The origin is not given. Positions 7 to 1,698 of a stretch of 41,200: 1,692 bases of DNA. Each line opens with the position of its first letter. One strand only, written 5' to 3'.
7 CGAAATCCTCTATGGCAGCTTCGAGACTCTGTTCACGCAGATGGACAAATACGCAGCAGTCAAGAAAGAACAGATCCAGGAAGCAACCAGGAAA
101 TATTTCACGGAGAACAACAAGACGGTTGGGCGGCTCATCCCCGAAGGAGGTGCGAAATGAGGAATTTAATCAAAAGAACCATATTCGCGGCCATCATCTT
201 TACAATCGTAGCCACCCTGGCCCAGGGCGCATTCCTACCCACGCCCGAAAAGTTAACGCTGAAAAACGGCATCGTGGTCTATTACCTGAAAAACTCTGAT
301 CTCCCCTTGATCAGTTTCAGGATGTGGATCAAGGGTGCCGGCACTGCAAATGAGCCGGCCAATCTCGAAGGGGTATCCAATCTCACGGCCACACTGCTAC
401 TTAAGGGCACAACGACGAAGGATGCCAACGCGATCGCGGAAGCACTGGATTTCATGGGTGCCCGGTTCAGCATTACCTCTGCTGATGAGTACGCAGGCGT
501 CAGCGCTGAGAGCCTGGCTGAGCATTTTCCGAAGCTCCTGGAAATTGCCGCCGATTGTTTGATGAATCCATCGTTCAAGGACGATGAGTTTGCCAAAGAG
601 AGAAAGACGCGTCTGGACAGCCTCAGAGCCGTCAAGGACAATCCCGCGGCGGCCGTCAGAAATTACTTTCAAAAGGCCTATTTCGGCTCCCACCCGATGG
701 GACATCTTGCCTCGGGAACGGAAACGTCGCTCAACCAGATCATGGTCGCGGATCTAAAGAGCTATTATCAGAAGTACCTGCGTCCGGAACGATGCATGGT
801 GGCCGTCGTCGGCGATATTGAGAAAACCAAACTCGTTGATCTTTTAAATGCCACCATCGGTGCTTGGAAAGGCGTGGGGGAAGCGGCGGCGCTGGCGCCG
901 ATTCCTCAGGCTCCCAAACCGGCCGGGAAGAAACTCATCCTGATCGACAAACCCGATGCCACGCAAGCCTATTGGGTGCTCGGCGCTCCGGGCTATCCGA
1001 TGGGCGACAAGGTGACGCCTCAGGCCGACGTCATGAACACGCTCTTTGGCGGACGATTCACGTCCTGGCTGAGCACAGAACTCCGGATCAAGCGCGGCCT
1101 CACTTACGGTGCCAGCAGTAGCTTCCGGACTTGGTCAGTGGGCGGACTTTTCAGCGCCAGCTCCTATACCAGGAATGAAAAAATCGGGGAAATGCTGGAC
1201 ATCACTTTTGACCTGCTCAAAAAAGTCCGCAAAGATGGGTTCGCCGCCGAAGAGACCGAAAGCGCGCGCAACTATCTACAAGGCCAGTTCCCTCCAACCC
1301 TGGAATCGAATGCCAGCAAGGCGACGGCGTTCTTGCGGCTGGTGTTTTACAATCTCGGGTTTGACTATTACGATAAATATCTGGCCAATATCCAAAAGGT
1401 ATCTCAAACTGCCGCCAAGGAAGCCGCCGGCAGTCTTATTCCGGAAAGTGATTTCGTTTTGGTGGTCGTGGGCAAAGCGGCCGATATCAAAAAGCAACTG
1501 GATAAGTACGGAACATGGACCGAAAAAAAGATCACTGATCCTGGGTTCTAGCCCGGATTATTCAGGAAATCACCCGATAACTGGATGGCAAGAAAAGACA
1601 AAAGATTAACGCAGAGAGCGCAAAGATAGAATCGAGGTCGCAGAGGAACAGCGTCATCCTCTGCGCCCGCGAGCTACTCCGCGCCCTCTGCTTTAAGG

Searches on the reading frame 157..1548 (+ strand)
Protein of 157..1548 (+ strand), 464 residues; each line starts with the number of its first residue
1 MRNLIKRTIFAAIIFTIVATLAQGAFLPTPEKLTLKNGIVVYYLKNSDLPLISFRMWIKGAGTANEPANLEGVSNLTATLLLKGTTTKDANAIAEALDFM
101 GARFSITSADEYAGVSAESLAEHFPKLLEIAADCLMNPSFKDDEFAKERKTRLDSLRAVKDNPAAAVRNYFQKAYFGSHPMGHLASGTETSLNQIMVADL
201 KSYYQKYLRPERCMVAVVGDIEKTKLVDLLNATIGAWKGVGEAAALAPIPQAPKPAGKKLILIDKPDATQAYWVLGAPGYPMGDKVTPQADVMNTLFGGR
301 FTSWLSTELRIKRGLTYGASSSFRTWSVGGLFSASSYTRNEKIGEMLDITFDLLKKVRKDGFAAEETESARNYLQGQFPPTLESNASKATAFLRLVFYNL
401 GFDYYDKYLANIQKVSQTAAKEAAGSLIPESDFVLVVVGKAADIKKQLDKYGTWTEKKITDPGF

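Call 42: search_protein_families(library=pfam, proteins=[window:157-1548:+], max_evalue=0.001)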
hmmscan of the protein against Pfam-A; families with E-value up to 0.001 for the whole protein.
window:157-1548:+ (464 aa): 2 families
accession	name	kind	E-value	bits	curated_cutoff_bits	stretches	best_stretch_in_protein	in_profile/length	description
PF05193.26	Peptidase_M16_C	-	5.2e-35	121.4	23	1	197-373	4-180/181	Peptidase M16 inactive domain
PF00675.25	Peptidase_M16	-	2.1e-19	70.3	22.3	1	53-183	14-143/149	Insulinase (Peptidase family M16)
